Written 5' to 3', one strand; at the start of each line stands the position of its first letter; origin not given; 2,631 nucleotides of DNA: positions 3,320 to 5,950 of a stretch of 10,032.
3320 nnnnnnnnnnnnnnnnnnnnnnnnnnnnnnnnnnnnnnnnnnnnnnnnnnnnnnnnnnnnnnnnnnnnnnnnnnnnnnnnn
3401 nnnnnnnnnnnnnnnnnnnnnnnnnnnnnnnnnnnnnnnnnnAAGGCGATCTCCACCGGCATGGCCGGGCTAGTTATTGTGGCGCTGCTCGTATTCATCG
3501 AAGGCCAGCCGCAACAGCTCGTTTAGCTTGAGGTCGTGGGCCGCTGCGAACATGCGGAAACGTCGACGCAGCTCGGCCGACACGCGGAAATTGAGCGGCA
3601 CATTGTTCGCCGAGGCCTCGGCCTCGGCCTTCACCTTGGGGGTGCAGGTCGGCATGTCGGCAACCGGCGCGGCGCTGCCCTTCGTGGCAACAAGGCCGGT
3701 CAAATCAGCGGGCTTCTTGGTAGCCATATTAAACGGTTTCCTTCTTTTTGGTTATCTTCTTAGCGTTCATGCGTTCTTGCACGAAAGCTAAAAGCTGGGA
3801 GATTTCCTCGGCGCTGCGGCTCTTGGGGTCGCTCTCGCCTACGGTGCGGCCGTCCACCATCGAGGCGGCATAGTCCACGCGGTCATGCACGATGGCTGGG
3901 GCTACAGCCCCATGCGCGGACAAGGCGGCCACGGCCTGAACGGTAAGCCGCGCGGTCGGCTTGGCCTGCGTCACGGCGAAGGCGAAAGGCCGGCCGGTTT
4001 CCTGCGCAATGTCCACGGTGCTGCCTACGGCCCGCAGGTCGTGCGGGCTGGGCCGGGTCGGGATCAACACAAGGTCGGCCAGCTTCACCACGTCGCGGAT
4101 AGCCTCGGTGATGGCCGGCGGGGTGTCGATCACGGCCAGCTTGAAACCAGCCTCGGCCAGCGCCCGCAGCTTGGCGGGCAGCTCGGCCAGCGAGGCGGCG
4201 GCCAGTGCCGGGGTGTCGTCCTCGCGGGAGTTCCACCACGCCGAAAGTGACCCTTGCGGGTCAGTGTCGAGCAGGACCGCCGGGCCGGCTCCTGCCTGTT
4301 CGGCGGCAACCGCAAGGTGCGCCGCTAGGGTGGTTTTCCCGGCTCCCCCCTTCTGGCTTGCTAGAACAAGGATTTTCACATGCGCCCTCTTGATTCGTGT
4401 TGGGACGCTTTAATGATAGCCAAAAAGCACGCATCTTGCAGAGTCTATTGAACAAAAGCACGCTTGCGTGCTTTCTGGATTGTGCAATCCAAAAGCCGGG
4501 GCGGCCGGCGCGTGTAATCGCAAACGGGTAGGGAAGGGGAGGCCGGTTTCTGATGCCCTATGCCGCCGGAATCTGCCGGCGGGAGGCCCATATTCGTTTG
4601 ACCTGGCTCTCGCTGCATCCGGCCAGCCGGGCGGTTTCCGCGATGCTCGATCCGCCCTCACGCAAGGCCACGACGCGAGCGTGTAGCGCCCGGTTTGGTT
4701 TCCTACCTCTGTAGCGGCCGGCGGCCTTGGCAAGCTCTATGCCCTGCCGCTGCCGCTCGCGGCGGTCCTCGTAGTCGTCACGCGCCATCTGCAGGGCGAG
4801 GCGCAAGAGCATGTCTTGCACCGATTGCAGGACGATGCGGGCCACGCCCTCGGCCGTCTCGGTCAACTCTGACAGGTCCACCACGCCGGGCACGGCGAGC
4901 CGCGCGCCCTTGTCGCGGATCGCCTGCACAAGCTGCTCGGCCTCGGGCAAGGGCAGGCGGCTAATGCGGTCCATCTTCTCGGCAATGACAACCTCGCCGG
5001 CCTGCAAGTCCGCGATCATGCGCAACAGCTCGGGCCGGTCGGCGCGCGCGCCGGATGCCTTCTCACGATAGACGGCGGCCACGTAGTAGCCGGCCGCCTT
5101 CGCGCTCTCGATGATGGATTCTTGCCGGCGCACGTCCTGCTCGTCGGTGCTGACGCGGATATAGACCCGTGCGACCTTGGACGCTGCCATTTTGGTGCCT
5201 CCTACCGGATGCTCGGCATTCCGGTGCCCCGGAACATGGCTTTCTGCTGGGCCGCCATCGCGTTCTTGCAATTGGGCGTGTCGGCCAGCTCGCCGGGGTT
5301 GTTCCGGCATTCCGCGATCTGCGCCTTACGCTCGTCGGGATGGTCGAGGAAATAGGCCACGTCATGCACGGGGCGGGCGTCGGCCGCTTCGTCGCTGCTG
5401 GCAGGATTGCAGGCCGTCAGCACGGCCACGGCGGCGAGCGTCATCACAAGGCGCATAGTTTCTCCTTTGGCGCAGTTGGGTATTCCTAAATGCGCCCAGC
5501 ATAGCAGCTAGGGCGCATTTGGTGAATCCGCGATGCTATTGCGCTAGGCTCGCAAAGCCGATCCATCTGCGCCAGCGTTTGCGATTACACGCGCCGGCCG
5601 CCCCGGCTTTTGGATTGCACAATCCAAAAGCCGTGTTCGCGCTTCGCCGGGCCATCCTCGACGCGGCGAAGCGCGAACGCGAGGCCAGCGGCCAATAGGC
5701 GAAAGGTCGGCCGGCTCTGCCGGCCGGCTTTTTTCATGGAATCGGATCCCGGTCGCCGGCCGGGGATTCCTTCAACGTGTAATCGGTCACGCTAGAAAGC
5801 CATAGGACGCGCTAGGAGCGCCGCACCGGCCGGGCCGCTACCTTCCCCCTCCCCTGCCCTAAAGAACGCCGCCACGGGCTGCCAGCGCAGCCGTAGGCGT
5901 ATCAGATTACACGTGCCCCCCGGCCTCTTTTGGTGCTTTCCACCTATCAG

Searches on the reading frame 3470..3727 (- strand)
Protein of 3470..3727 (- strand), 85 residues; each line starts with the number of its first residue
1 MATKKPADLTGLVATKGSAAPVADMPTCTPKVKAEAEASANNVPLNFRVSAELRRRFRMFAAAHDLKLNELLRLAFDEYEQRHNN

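Call 10: search_protein_families(proteins=[window:3470-3727:-], library=ncbifam, max_evalue=0.01)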
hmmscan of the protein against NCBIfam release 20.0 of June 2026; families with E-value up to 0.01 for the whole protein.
window:3470-3727:- (85 aa): 0 families

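Call 79: search_protein_families(proteins=[window:3470-3727:-], library=phrogs, max_evalue=0.001)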
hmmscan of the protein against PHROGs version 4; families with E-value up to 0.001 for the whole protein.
window:3470-3727:- (85 aa): 2 families
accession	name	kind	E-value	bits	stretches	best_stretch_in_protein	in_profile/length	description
phrog_6024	-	unknown function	2.7e-08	35.2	1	29-84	25-80/80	-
phrog_1016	-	unknown function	0.00013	23.5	1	36-83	25-71/90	-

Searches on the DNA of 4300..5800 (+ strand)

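Call 4: search_dna_similar(query=window:4300-5800:+, collection=plasmids, mode=near, max_rows=40)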
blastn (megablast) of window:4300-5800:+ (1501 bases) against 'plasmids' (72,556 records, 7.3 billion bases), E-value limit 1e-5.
Records with a match: 13; places in all: 16; records where one place covers at least 80% of the query: 1.
Best place of each record, by identity: >=99% 1; 95-99% 1; 80-90% 3; 60-80% 8.
By first word of the organism name: Xanthomonas 7; Escherichia 2; Pseudomonas 2; Bordetella 1; Stenotrophomonas 1.
By predicted mobility (MOB-suite, as given by PLSDB): non-mobilizable 10; mobilizable 2; conjugative 1.
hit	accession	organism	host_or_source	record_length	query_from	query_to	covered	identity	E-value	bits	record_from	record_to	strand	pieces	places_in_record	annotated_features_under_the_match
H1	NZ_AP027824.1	Escherichia coli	Homo sapiens,whole organism,feces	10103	1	1501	100%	100.0%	0e+0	2772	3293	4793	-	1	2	recombinase family protein | EexN family lipoprotein | hypothetical protein | ParA family protein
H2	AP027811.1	Escherichia coli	Homo sapiens,whole organism,feces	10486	1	1197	80%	96.9%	0e+0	1999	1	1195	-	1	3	hypothetical protein (x2)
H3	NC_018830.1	Bordetella parapertussis Bpp5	-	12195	287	876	39%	86.9%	0e+0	664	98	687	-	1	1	recombinase family protein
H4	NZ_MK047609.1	Pseudomonas aeruginosa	Homo sapiens,Rectal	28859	418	889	31%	80.5%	3e-95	357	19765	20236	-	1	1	recombinase family protein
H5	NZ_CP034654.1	Xanthomonas vasicola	Areca catechu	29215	426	880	30%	81.9%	2e-102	381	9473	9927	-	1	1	recombinase family protein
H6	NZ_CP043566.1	Stenotrophomonas acidaminiphila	bacterial isolate,biofilm reactor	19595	411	873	31%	78.8%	1e-78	302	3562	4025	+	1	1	none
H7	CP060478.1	Xanthomonas citri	Citrus,Cell culture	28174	427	880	30%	79.8%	3e-85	324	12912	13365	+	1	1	recombinase family protein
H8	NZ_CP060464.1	Xanthomonas citri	Cell culture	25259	427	880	30%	79.8%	3e-85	324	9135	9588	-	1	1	recombinase family protein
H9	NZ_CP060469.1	Xanthomonas citri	Cell culture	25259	427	880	30%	79.8%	3e-85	324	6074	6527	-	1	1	recombinase family protein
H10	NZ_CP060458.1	Xanthomonas citri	Cell culture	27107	427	880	30%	79.6%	1e-83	318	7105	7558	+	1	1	recombinase family protein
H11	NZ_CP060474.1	Xanthomonas citri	Cell culture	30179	427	880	30%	79.6%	1e-83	318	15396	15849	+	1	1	recombinase family protein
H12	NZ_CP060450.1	Xanthomonas citri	Cell culture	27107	427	880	30%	79.6%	1e-83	318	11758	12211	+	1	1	recombinase family protein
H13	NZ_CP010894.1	Pseudomonas sp. MRSN 12121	Homo sapiens,urine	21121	427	879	30%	77.2%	2e-66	261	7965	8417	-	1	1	recombinase family protein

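Call 9: search_dna_similar(query=window:4300-5800:+, collection=ecoli_genomes, mode=near, max_rows=30)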
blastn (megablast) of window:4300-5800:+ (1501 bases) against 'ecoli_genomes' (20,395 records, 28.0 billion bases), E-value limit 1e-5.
Records with a match: 1; places in all: 2; records where one place covers at least 80% of the query: 1.
Genomes with a match: 1 of 5426; with a place that covers at least 80% of the query: 1. Places per genome that has any: lowest 2, median 2, highest 2. On chromosomes: 0 places; on plasmids: 2.
Best place of each record, by identity: >=99% 1.
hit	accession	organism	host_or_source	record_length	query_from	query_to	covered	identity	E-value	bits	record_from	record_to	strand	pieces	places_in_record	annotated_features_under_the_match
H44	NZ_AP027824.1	Escherichia coli strain 2017.17.01CC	Homo sapiens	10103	1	1501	100%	100.0%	0e+0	2772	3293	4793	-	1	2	recombinase family protein | EexN family lipoprotein | hypothetical protein | ParA family protein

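Call 25: search_dna_similar(query=window:5570-5635:+, collection=plasmids, mode=distant, max_evalue=1, max_rows=60)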
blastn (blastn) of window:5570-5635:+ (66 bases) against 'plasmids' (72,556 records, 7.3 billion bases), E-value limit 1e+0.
Records with a match: 108; places in all: 127; records where one place covers at least 80% of the query: 2.
Best place of each record, by identity: >=99% 101; 95-99% 4; 90-95% 1; 80-90% 2.
By first word of the organism name: Escherichia 31; Aeromonas 17; Salmonella 16; Citrobacter 9; Klebsiella 9; uncultured 4; Serratia 4; Pseudomonas 4; Xanthomonas 3; Enterobacter 3; and 8 more.
By predicted mobility (MOB-suite, as given by PLSDB): conjugative 65; non-mobilizable 31; mobilizable 12.
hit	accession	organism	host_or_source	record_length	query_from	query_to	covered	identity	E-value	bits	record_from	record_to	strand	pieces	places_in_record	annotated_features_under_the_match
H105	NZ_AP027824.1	Escherichia coli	Homo sapiens,whole organism,feces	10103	1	66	100%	100.0%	2e-25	120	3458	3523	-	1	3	hypothetical protein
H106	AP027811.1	Escherichia coli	Homo sapiens,whole organism,feces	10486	1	66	100%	90.9%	1e-14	85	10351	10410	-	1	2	none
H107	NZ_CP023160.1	Xanthomonas citri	Gossypium hirsutum,cell ...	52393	21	61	62%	86.0%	1e-2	45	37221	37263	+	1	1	none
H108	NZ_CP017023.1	Xanthomonas citri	Gossypium hirsutum,cell culture,leaves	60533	21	61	62%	86.0%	1e-2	45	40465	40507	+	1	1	none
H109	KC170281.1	uncultured bacterium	-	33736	35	59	38%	96.2%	4e-1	40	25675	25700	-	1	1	none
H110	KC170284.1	uncultured bacterium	-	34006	35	59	38%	96.2%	4e-1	40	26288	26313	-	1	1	none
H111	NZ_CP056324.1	Citrobacter sp. RHBSTW-00821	culture,Freshwater sample from ...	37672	35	59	38%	96.2%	4e-1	40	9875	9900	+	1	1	none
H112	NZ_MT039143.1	Serratia entomophila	-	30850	38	60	35%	100.0%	4e-2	43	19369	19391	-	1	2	none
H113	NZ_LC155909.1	Klebsiella pneumoniae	-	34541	38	60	35%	100.0%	4e-2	43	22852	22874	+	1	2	none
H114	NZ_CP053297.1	Escherichia coli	Homo sapiens,pure culture,feces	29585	38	60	35%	100.0%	4e-2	43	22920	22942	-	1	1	none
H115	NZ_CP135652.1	Escherichia coli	-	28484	38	60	35%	100.0%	4e-2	43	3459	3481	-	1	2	none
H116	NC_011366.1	Rhizobium leguminosarum bv. trifolii WSM2304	-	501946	9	32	36%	95.8%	4e-1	40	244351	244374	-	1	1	none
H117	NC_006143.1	Aeromonas caviae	-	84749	38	59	33%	100.0%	1e-1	41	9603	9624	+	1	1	none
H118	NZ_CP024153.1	Escherichia coli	single cell,clinical patient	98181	38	59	33%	100.0%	1e-1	41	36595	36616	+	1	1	none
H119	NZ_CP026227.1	Aeromonas sp. ASNIH7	-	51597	38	59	33%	100.0%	1e-1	41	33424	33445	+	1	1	none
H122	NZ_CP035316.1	Escherichia coli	pig,faecal sample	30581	39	60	33%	100.0%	1e-1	41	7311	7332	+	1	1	none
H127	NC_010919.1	Aeromonas hydrophila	-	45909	38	59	33%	100.0%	1e-1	41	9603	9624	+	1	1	none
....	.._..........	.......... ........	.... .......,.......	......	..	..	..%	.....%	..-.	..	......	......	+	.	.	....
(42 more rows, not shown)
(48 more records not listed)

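Call 26: get_annotated_region(hit=H127, flank=2500)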
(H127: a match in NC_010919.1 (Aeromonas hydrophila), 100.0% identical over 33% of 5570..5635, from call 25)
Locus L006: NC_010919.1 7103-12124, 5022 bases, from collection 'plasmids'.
description: Aeromonas hydrophila plasmid pRA3, complete sequence
organism: Aeromonas hydrophila (NCBI taxid 644)
taxonomy: Bacteria; Pseudomonadota; Gammaproteobacteria; Aeromonadales; Aeromonadaceae; Aeromonas; Aeromonas hydrophila
host: -; source: -; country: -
typing (MOB-suite, as given by PLSDB): conjugative; replicon IncU; relaxase MOBP; mating-pair formation MPF_T
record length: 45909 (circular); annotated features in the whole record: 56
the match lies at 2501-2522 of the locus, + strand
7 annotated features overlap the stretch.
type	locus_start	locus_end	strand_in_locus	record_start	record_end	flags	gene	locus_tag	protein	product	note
CDS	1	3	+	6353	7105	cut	-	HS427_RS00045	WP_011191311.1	AAA family ATPase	-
CDS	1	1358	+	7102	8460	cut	-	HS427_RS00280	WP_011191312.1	ParB/RepB/Spo0J family partition protein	GO:0007059 - chromosome segregation [Evidence IEA]; GO:0000910 - cytokinesis [Evidence IEA]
CDS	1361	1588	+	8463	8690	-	-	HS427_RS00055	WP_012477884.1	hypothetical protein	-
CDS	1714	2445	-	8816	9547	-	-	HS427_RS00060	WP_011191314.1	SprT-like domain-containing protein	-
CDS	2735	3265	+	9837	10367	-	mobC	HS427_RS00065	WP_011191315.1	plasmid mobilization relaxosome protein MobC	-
CDS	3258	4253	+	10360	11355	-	-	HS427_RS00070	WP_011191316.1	relaxase/mobilization nuclease domain-containing protein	-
CDS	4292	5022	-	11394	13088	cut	-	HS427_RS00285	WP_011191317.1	zincin-like metallopeptidase domain-containing protein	-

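Call 27: get_annotated_region(hit=H122, flank=2500)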
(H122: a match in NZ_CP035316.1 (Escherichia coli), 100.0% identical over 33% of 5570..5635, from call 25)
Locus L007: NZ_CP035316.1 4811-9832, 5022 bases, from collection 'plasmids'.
description: Escherichia coli strain D72 plasmid pD72-IncP, complete sequence
organism: Escherichia coli (NCBI taxid 562)
taxonomy: Bacteria; Pseudomonadota; Gammaproteobacteria; Enterobacterales; Enterobacteriaceae; Escherichia; Escherichia coli
host: -; source: pig,faecal sample; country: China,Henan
typing (MOB-suite, as given by PLSDB): conjugative; replicon rep_cluster_312; relaxase MOBP; mating-pair formation MPF_T
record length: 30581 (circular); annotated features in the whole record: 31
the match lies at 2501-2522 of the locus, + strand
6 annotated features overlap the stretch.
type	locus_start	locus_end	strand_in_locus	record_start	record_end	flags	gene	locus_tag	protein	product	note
CDS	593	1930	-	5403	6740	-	-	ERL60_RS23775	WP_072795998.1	replication protein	-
CDS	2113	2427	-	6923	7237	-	-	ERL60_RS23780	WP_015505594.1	HigA family addiction module antitoxin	-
CDS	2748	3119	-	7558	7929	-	-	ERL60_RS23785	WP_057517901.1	hypothetical protein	-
CDS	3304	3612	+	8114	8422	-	-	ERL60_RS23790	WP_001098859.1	TrbM/KikA/MpfK family conjugal transfer protein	-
CDS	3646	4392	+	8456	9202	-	-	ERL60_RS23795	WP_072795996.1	cell wall hydrolase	-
CDS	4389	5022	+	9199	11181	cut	topA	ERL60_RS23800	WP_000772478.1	type I DNA topoisomerase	GO:0006260 - DNA replication [Evidence IEA]; GO:0006265 - DNA topological change [Evidence IEA]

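Call 81: get_annotated_region(hit=H137, flank=3000)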
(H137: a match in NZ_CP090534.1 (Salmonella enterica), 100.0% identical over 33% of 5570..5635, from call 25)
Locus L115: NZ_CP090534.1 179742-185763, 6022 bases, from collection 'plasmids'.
description: Salmonella enterica strain 2017005-SE plasmid p2017005-292, complete sequence
organism: Salmonella enterica (NCBI taxid 28901)
taxonomy: Bacteria; Pseudomonadota; Gammaproteobacteria; Enterobacterales; Enterobacteriaceae; Salmonella; Salmonella enterica
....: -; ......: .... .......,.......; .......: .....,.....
typing (MOB-suite, as given by PLSDB): conjugative; replicon IncHI2A,rep_cluster_1088; relaxase MOBH; mating-pair formation MPF_F
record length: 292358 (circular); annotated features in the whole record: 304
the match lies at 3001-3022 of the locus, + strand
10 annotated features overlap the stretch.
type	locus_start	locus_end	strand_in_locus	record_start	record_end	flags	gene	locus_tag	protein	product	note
CDS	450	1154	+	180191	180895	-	-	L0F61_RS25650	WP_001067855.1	IS6-like element IS26 family transposase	-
CDS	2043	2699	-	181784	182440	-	-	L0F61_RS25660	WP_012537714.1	quinolone resistance pentapeptide repeat protein QnrS2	-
predicted_resistance_gene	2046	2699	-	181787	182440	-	qnrS2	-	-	quinolone resistance pentapeptide repeat protein QnrS2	predicted by amrfinderplus; class QUINOLONE; identity 100.0%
CDS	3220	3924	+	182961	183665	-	-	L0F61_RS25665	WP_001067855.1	IS6-like element IS26 family transposase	-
CDS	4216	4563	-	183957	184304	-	-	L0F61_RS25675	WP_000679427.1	quaternary ammonium compound efflux SMR transporter QacE delta 1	-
predicted_resistance_gene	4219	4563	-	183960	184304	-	qacEdelta1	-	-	quaternary ammonium compound efflux SMR transporter QacE delta 1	predicted by amrfinderplus; class QUATERNARY AMMONIUM; identity 100.0%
CDS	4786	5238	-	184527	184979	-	-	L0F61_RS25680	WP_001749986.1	NAD(+)--rifampin ADP-ribosyltransferase Arr-3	-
predicted_resistance_gene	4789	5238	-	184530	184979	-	arr-3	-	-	NAD(+)--rifampin ADP-ribosyltransferase Arr-3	predicted by amrfinderplus; class RIFAMYCIN; identity 100.0%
CDS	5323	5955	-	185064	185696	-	-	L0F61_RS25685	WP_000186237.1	type B-3 chloramphenicol O-acetyltransferase CatB3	-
predicted_resistance_gene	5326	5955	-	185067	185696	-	catB3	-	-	type B-3 chloramphenicol O-acetyltransferase CatB3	predicted by amrfinderplus; class PHENICOL; identity 100.0%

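Call 82: get_annotated_region(hit=H118, flank=3000)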
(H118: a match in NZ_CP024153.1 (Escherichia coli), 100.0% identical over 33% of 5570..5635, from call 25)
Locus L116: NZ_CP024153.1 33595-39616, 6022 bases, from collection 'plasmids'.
description: Escherichia coli strain 14EC033 plasmid p14EC033f, complete sequence
organism: Escherichia coli (NCBI taxid 562)
taxonomy: Bacteria; Pseudomonadota; Gammaproteobacteria; Enterobacterales; Enterobacteriaceae; Escherichia; Escherichia coli
host: -; source: single cell,clinical patient; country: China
typing (MOB-suite, as given by PLSDB): non-mobilizable; replicon IncFIA,IncFIB,IncN
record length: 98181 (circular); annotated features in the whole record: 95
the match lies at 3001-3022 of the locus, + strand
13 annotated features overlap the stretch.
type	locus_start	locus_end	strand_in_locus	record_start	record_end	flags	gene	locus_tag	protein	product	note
CDS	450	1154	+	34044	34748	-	-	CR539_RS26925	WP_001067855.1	IS6-like element IS26 family transposase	GO:0006313 - DNA transposition [Evidence IEA]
CDS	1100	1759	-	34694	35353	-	-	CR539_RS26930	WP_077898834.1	SprT-like domain-containing protein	-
CDS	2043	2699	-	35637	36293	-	-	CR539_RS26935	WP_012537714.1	quinolone resistance pentapeptide repeat protein QnrS2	-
predicted_resistance_gene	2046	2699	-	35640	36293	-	qnrS2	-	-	quinolone resistance pentapeptide repeat protein QnrS2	predicted by amrfinderplus; class QUINOLONE; identity 100.0%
CDS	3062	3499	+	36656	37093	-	-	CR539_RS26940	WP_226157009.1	helix-turn-helix transcriptional regulator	-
CDS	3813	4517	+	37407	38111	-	-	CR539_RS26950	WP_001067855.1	IS6-like element IS26 family transposase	GO:0006313 - DNA transposition [Evidence IEA]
CDS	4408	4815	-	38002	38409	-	-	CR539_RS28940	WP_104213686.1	dihydropteroate synthase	-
CDS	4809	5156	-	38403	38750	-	-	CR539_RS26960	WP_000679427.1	quaternary ammonium compound efflux SMR transporter QacE delta 1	-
predicted_resistance_gene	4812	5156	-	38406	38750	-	qacEdelta1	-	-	quaternary ammonium compound efflux SMR transporter QacE delta 1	predicted by amrfinderplus; class QUATERNARY AMMONIUM; identity 100.0%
CDS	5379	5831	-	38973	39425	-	-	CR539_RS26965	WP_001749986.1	NAD(+)--rifampin ADP-ribosyltransferase Arr-3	-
predicted_resistance_gene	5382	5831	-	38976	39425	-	arr-3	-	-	NAD(+)--rifampin ADP-ribosyltransferase Arr-3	predicted by amrfinderplus; class RIFAMYCIN; identity 100.0%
CDS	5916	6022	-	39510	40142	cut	-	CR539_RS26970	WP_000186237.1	type B-3 chloramphenicol O-acetyltransferase CatB3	-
predicted_resistance_gene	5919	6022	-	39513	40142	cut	catB3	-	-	type B-3 chloramphenicol O-acetyltransferase CatB3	predicted by amrfinderplus; class PHENICOL; identity 100.0%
